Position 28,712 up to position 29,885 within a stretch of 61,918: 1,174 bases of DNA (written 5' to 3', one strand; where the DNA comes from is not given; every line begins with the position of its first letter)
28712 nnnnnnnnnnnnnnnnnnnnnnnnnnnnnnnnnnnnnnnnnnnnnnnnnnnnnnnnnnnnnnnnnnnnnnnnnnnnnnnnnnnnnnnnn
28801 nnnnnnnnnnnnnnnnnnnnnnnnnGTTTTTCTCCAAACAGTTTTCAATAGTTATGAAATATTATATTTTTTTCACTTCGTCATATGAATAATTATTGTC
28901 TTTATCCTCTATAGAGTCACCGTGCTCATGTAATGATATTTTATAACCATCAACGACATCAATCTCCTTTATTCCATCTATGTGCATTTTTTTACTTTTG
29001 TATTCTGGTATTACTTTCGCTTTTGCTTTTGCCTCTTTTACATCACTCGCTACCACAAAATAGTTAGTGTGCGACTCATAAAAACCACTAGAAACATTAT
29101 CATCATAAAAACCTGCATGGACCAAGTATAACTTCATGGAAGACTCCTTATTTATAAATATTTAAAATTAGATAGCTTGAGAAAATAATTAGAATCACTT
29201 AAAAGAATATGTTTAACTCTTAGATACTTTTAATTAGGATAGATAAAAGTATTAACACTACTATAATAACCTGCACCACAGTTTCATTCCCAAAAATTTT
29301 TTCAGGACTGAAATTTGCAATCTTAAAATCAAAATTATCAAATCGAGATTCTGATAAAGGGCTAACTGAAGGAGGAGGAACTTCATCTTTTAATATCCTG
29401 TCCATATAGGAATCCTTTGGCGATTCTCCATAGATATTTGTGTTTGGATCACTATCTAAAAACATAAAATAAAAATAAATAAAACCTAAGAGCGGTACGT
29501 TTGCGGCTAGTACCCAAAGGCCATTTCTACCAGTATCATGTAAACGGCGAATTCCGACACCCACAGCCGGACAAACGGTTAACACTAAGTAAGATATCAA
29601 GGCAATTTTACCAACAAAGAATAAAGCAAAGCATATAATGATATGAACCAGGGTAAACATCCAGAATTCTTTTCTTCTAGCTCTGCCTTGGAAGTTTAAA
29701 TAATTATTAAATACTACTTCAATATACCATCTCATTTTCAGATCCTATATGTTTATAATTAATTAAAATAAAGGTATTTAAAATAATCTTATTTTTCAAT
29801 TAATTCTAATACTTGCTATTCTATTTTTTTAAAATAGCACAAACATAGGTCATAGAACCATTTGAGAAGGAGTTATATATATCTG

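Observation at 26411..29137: Tight operon of a DUF1543-like protein, anchor-family P3, a PD-(D/E)XK nuclease, a Cas4/AddB-like Fe-S nuclease and a 46-aa ORF: a candidate uncharacterised DNA-targeting module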

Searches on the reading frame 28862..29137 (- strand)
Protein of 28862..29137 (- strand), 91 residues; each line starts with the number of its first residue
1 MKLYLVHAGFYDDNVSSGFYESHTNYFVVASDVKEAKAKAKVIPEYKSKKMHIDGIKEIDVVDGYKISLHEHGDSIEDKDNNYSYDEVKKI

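Call 3: search_protein_families(library=pfam, proteins=[window:28862-29137:-], max_evalue=0.1)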
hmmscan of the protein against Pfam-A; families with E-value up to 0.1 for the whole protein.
window:28862-29137:- (91 aa): 2 families
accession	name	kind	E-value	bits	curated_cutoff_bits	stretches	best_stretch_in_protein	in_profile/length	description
PF07566.17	DUF1543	-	3.4e-09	36.8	22.9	1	21-69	4-52/52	Domain of Unknown Function (DUF1543)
PF24024.1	DUF7336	-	0.042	14.1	25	1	1-60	1-50/60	Domain of unknown function (DUF7336)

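Call 4: search_protein_families(library=padloc, proteins=[window:28862-29137:-], max_evalue=0.1)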
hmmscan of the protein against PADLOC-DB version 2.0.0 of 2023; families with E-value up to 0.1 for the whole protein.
window:28862-29137:- (91 aa): 0 families

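Call 6: search_protein_families(library=ncbifam, proteins=[window:28862-29137:-], max_evalue=0.1)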
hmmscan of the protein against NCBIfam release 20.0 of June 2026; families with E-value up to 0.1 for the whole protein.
window:28862-29137:- (91 aa): 0 families

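Call 7: search_protein_families(library=phrogs, proteins=[window:28862-29137:-], max_evalue=0.01)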
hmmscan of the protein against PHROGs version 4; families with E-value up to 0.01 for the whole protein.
window:28862-29137:- (91 aa): 0 families

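Call 31: search_solved_structures(query=window:28862-29137:-, max_evalue=10)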
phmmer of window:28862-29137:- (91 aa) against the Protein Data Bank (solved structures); distinct sequences matched with E-value up to 10: 2.
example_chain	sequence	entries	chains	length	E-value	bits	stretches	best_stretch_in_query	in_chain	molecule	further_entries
2qsd_A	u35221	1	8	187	0.13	15.8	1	2-72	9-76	Uncharacterized conserved protein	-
3s6m_A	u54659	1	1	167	0.79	13.3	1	19-68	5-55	Peptidyl-prolyl cis-trans isomerase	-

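Call 38: find_homologous_proteins(query=window:28862-29137:-, max_evalue=0.001)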
Query window:28862-29137:- (91 aa): 352 proteins with E <= 0.001 among 354 candidates; the best 120 are listed.
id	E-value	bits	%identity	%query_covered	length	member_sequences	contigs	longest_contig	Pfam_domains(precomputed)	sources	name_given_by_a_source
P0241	1.1e-51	190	100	100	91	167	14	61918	PF07566.18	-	-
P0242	1.1e-45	171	90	100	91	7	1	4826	PF07566.18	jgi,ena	-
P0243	1.6e-39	151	80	100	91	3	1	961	PF07566.18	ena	-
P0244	2.4e-39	151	76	100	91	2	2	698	PF07566.18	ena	-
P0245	8.7e-39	149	75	100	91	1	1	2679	PF07566.18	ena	-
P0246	1.6e-38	148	76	100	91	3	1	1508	PF07566.18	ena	-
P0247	1.9e-38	148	74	100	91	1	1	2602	PF07566.18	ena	-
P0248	8.2e-38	146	77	100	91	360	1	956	PF07566.18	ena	-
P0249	1.3e-37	145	76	100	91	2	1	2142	PF07566.18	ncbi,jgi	-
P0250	4.2e-37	144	77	100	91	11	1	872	PF07566.18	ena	-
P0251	5.9e-36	140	71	100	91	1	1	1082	PF07566.18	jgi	-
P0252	8.2e-36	139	73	100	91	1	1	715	PF07566.18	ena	-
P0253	1.4e-35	139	70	100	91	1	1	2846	PF07566.18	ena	-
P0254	1.7e-35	138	74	100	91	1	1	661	PF07566.18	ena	-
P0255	1.8e-35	138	74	100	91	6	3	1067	PF07566.18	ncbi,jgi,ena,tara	tara:strand:+ start:180 stop:455 length:276 start_codon:yes stop_codon:yes gene_type:complete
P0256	2.5e-35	138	71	100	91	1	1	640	PF07566.18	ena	-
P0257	2.6e-35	138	73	100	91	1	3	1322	PF07566.18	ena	-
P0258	3.4e-35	137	69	100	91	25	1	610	PF07566.18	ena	-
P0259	5.0e-35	137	74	100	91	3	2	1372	PF07566.18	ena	-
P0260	5.1e-35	137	75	100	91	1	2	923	PF07566.18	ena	-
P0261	5.1e-35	137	73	100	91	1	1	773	PF07566.18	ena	-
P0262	8.1e-35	136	73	100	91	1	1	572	PF07566.18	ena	-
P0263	8.8e-35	136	74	100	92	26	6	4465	PF07566.18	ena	-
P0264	9.2e-35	136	74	100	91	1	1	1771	PF07566.18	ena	-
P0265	9.2e-35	136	69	100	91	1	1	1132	PF07566.18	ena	-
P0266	1.3e-34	136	73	100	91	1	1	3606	PF07566.18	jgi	-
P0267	1.4e-34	135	71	100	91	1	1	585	PF07566.18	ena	-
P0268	1.8e-34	135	74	100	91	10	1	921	PF07566.18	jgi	-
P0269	2.7e-34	135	70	100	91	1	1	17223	PF07566.18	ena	-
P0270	3.9e-34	134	71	100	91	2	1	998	PF07566.18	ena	-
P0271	4.5e-34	134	71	100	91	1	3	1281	PF07566.18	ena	-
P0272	4.5e-34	134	70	100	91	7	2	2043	PF07566.18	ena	-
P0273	5.2e-34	134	71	100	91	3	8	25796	PF07566.18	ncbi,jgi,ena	-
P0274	6.5e-34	133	71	100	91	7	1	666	PF07566.18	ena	-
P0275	7.1e-34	133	71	100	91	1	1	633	PF07566.18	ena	-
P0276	8.3e-34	133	73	100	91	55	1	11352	PF07566.18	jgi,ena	jgi:hypothetical protein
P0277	8.7e-34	133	70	100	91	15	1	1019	PF07566.18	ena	-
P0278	1.2e-33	133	70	100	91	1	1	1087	PF07566.18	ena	-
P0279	1.4e-33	132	70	100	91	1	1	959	PF07566.18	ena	-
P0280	1.5e-33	132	71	100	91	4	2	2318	PF07566.18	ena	-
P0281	2.4e-33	132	70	100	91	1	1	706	PF07566.18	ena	-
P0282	3.0e-33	131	69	100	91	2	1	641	PF07566.18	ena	-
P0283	4.5e-33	131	71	100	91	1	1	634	PF07566.18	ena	-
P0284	4.6e-33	131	68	100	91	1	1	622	PF07566.18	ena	-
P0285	5.1e-33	130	71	100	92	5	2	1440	PF07566.18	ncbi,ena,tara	tara:strand:- start:255 stop:533 length:279 start_codon:yes stop_codon:yes gene_type:complete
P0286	6.8e-33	130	69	100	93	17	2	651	PF07566.18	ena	-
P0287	8.4e-33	130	75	91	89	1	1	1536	PF07566.18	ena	-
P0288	9.1e-33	130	69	100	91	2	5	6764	PF07566.18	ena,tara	tara:strand:+ start:21 stop:296 length:276 start_codon:yes stop_codon:yes gene_type:complete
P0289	1.2e-32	129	68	100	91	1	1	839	PF07566.18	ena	-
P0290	1.5e-32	129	70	100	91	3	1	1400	PF07566.18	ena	-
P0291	1.7e-32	129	69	100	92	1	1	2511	PF07566.18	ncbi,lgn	-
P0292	2.2e-32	129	69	100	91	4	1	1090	PF07566.18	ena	-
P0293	2.9e-32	128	71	100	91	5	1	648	PF07566.18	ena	-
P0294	2.9e-32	128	70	100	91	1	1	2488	PF07566.18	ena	-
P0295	3.4e-32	128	68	100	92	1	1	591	PF07566.18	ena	-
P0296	3.4e-32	128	67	100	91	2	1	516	PF07566.18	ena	-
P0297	3.4e-32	128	68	100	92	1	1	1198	PF07566.18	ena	-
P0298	4.7e-32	127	67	100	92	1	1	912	PF07566.18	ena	-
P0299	4.9e-32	127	83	77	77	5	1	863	PF07566.18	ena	-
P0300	5.5e-32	127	68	100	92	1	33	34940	PF07566.18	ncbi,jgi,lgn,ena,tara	tara:strand:+ start:439 stop:717 length:279 start_codon:yes stop_codon:yes gene_type:complete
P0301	7.2e-32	127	67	100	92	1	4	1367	PF07566.18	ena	-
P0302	1.8e-31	126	67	100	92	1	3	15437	PF07566.18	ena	-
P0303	2.3e-31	125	68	100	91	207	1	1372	PF07566.18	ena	-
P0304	2.4e-31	125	69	100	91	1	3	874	PF07566.18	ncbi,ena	-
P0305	2.6e-31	125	69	100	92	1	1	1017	PF07566.18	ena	-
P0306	4.3e-31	124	71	100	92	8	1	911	PF07566.18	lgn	-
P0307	4.3e-31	124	70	100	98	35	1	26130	PF07566.18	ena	-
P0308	5.7e-31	124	69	100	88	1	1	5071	PF07566.18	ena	-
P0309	5.8e-31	124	72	96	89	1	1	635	PF07566.18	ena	-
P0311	6.4e-31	124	67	100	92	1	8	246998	PF07566.18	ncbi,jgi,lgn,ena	-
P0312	6.8e-31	124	69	100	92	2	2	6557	PF07566.18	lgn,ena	-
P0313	9.1e-31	123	69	100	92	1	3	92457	PF07566.18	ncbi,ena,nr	ncbi:MAG: hypothetical protein CMG19_02020 [Candidatus Marinimicrobia bacterium]|nr:hypothetical pro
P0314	9.4e-31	123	70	100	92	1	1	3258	PF07566.18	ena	-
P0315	1.3e-30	123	69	100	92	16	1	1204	PF07566.18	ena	-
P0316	1.4e-30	123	69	100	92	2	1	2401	PF07566.18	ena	-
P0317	1.4e-30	123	69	100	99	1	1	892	PF07566.18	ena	-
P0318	1.5e-30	123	70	100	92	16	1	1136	PF07566.18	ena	-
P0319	1.5e-30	123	69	100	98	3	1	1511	PF07566.18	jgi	-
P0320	1.6e-30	123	70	100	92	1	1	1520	PF07566.18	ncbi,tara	tara:strand:- start:123 stop:401 length:279 start_codon:yes stop_codon:yes gene_type:complete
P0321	2.8e-30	122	64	100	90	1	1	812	PF07566.18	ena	-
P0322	2.8e-30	122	69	100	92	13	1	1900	PF07566.18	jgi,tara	tara:strand:+ start:1909 stop:2187 length:279 start_codon:yes stop_codon:yes gene_type:complete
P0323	3.1e-30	122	65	100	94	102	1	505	PF07566.18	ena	-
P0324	3.5e-30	121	66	100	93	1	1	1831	PF07566.18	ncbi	-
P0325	6.2e-30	121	66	98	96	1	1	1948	PF07566.18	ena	-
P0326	6.6e-30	121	78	80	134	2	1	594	PF13380.13,PF07566.18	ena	-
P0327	6.8e-30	121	67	100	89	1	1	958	PF07566.18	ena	-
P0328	6.9e-30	121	64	100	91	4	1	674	PF07566.18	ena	-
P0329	7.1e-30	120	64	100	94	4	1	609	PF07566.18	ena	-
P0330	7.3e-30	120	80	76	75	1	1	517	PF07566.18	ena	-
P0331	7.3e-30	120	69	100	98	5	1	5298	PF07566.18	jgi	-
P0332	1.0e-29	120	68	100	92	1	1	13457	PF07566.18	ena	-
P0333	1.1e-29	120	81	74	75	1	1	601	PF07566.18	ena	-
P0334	1.2e-29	120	65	100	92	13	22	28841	PF07566.18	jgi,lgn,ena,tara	tara:strand:+ start:11923 stop:12201 length:279 start_codon:yes stop_codon:yes gene_type:complete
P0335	1.2e-29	120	67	100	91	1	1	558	PF07566.18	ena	-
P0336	1.2e-29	120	65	100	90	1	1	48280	PF07566.18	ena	-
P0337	1.6e-29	119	64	100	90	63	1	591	PF07566.18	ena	-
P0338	2.0e-29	119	66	100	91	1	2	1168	PF07566.18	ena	-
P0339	3.7e-29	118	66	100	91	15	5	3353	PF07566.18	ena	-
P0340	5.2e-29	118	65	100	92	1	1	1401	PF07566.18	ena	-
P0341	1.6e-28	116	76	78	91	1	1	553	PF07566.18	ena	-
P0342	3.7e-28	115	62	100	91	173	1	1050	PF07566.18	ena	-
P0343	5.0e-28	115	60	100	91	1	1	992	PF07566.18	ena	-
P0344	5.4e-28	114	67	100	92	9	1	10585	PF07566.18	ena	-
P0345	5.6e-28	114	64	100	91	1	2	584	PF07566.18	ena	-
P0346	5.8e-28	114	64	100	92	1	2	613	PF07566.18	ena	-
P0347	7.5e-28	114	65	100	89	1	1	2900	PF07566.18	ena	-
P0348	9.4e-28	114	80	73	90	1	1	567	PF07566.18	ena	-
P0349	1.1e-27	113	67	100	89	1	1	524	PF07566.18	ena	-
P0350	1.4e-27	113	63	100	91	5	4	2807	PF07566.18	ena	-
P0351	2.0e-27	113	60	100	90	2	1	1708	PF07566.18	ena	-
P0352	3.6e-27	112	60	100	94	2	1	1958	PF07566.18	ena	-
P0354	6.9e-27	111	61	100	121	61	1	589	PF07566.18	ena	-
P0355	7.2e-27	111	59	100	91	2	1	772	PF07566.18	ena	-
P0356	1.0e-26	110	62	100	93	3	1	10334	PF07566.18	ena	-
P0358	1.1e-26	110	62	100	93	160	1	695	PF07566.18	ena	-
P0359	1.4e-26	110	63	100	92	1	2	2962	PF07566.18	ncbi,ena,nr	ncbi:MAG: DUF1543 domain-containing protein [Candidatus Marinimicrobia bacterium]|nr:DUF1543 domain-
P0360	3.5e-26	109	58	100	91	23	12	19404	PF07566.18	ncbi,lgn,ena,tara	tara:strand:- start:108 stop:383 length:276 start_codon:yes stop_codon:yes gene_type:complete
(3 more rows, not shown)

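Call 39: find_encoding_contigs(protein=P0311, flank=6000, max_places=2)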
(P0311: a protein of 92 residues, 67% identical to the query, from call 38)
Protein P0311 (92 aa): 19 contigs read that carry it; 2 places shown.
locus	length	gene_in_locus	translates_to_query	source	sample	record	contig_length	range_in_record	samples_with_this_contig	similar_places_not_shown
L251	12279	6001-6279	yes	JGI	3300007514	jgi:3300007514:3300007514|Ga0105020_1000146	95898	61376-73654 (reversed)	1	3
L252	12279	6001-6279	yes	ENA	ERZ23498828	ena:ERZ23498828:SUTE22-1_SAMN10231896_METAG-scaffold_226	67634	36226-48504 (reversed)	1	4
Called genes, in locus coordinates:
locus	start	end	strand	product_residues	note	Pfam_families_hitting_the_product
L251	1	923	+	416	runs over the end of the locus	PF03773:ArsP_1, PF00403:HMA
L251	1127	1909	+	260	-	PF19578:DUF6090 (weak)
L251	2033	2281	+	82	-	PF04973:NMN_transporter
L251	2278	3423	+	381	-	PF00266:Aminotran_5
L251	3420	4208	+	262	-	PF02230:Abhydrolase_2 (weak), PF01738:DLH (weak), PF12146:Hydrolase_4 (faint), PF00326:Peptidase_S9 (weak)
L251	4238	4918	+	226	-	PF00657:Lipase_GDSL, PF13472:Lipase_GDSL_2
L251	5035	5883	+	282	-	-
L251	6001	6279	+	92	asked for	PF07566:DUF1543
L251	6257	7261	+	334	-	PF05448:AXE1 (weak), PF01738:DLH, PF00326:Peptidase_S9 (faint)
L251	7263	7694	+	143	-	-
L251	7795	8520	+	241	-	-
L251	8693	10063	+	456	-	PF02878:PGM_PMM_I, PF02879:PGM_PMM_II, PF02880:PGM_PMM_III, PF00408:PGM_PMM_IV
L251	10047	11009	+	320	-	PF00348:polyprenyl_synt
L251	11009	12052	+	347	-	PF10432:bact-PGI_C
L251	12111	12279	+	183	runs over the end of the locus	PF02577:BFN_dom, PF02151:UVR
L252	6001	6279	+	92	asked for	PF07566:DUF1543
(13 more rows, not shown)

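Call 40: find_encoding_contigs(protein=P0336, flank=6000, max_places=2)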
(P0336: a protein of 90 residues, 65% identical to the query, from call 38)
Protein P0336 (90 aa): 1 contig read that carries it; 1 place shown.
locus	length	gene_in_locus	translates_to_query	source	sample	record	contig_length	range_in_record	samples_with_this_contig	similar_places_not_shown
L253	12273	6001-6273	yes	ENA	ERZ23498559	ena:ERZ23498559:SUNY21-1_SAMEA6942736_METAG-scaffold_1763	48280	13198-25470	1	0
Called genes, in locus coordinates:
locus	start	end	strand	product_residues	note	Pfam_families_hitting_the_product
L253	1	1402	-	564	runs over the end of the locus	PF09113:N-glycanase_C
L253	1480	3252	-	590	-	PF04851:ResIII (faint), PF00270:DEAD, PF00271:Helicase_C, PF28538:Helicase_helical, PF03880:DbpA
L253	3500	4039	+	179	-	-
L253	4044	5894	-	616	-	PF12740:PETase (faint)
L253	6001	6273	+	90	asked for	PF07566:DUF1543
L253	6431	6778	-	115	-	PF01050:MannoseP_isomer, PF14667:Polysacc_synt_C (weak), PF07883:Cupin_2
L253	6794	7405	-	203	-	PF13489:Methyltransf_23, PF13847:Methyltransf_31, PF13649:Methyltransf_25, PF08241:Methyltransf_11, PF08242:Methyltransf_12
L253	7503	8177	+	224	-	PF02230:Abhydrolase_2, PF00756:Esterase (weak)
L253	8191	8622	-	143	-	PF00885:DMRL_synthase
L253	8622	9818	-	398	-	PF00926:DHBP_synthase, PF00925:GTP_cyclohydro2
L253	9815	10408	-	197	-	PF00677:Lum_binding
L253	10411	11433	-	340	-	PF00383:dCMP_cyt_deam_1, PF14437:MafB19-deam (faint), PF01872:RibD_C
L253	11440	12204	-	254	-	PF01925:TauE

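Call 41: find_encoding_contigs(protein=P0360, flank=6000, max_places=2)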
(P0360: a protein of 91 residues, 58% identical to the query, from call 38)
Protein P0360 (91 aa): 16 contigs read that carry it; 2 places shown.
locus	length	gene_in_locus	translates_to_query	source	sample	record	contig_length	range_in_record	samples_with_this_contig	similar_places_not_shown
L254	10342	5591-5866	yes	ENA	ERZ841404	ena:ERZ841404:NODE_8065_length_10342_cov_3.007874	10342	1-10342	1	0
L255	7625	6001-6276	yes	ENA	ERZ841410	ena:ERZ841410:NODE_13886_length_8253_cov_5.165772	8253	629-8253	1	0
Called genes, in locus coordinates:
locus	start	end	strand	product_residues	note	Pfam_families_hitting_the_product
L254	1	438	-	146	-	?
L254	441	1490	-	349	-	PF05140:ResB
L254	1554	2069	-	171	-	-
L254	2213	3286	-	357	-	PF03372:Exo_endo_phos, PF19580:Exo_endo_phos_3 (weak)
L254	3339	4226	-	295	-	PF03372:Exo_endo_phos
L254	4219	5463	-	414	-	PF03435:Sacchrp_dh_NADP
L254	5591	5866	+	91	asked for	PF07566:DUF1543 (weak)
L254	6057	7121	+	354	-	PF13483:Lactamase_B_3, PF12706:Lactamase_B_2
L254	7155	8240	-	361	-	PF03601:Cons_hypoth698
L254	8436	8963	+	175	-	PF05995:CDO_I, PF07847:PCO_ADO (weak)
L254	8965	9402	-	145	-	PF02502:LacAB_rpiB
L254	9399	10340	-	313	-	?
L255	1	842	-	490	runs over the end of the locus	?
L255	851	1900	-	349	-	PF05140:ResB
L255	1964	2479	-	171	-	-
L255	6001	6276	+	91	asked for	PF07566:DUF1543 (weak)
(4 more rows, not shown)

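Call 55: find_encoding_contigs(protein=P0313, flank=8000, max_places=3)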
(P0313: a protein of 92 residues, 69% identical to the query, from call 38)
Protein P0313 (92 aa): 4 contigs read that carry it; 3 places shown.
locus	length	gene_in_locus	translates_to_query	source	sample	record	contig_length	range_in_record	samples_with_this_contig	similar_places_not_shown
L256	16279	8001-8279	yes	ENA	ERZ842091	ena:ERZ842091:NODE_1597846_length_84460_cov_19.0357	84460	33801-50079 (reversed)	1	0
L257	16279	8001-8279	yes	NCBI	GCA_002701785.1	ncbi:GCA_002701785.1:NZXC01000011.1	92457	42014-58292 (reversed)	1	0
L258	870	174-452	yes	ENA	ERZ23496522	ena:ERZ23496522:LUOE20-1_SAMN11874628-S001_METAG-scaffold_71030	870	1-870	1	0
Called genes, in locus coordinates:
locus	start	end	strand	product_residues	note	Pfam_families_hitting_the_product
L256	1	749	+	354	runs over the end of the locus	PF00890:FAD_binding_2 (weak), PF01266:DAO (weak), PF13450:NAD_binding_8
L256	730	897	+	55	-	-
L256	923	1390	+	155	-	-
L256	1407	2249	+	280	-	PF00140:Sigma70_r1_2 (weak), PF04542:Sigma70_r2, PF04539:Sigma70_r3, PF04545:Sigma70_r4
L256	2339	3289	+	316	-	PF01551:Peptidase_M23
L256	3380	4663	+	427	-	PF00919:UPF0004, PF04055:Radical_SAM, PF01938:TRAM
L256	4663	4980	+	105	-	PF06305:LapA_dom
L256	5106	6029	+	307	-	PF00515:TPR_1 (faint), PF07719:TPR_2 (faint), PF13174:TPR_6 (faint), PF13176:TPR_7 (faint), PF13181:TPR_8 (faint), PF13414:TPR_11 (faint), PF13429:TPR_15, PF14559:TPR_19 (weak), +7 more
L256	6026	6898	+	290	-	PF05036:SPOR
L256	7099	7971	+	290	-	PF00682:HMGL-like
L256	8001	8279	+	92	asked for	PF07566:DUF1543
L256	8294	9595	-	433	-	PF26410:GH5_mannosidase, PF02836:Glyco_hydro_2_C (faint)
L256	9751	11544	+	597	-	PF00474:SSF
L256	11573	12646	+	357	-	PF01408:GFO_IDH_MocA, PF03447:NAD_binding_3, PF22725:GFO_IDH_MocA_C3, PF02894:GFO_IDH_MocA_C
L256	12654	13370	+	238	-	PF00756:Esterase (weak), PF12146:Hydrolase_4 (faint), PF01738:DLH (weak), PF00326:Peptidase_S9 (weak)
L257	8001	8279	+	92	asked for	PF07566:DUF1543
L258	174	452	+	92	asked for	PF07566:DUF1543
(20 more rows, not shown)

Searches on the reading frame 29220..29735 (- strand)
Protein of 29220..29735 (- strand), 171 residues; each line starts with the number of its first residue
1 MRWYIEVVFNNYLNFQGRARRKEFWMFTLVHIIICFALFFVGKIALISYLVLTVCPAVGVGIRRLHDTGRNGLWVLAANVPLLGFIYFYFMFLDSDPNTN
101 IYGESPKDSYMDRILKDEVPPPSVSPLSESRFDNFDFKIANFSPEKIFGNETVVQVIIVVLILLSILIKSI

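Call 3: search_protein_families(library=pfam, proteins=[window:29220-29735:-], max_evalue=0.1)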
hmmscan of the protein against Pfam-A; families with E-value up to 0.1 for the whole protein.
window:29220-29735:- (171 aa): 3 families
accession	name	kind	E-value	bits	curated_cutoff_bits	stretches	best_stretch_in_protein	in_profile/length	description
PF05656.20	DUF805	-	3.5e-22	79.4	25.7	1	12-104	1-111/111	Protein of unknown function (DUF805)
PF20176.3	DUF6541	-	0.0063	15.3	29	1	18-109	260-355/646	Family of unknown function (DUF6541)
PF24400.1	DUF7544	-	0.013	15.2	27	1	18-91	200-272/302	Family of unknown function (DUF7544)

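Call 4: search_protein_families(library=padloc, proteins=[window:29220-29735:-], max_evalue=0.1)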
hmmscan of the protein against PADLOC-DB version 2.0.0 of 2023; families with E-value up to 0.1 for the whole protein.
window:29220-29735:- (171 aa): 0 families
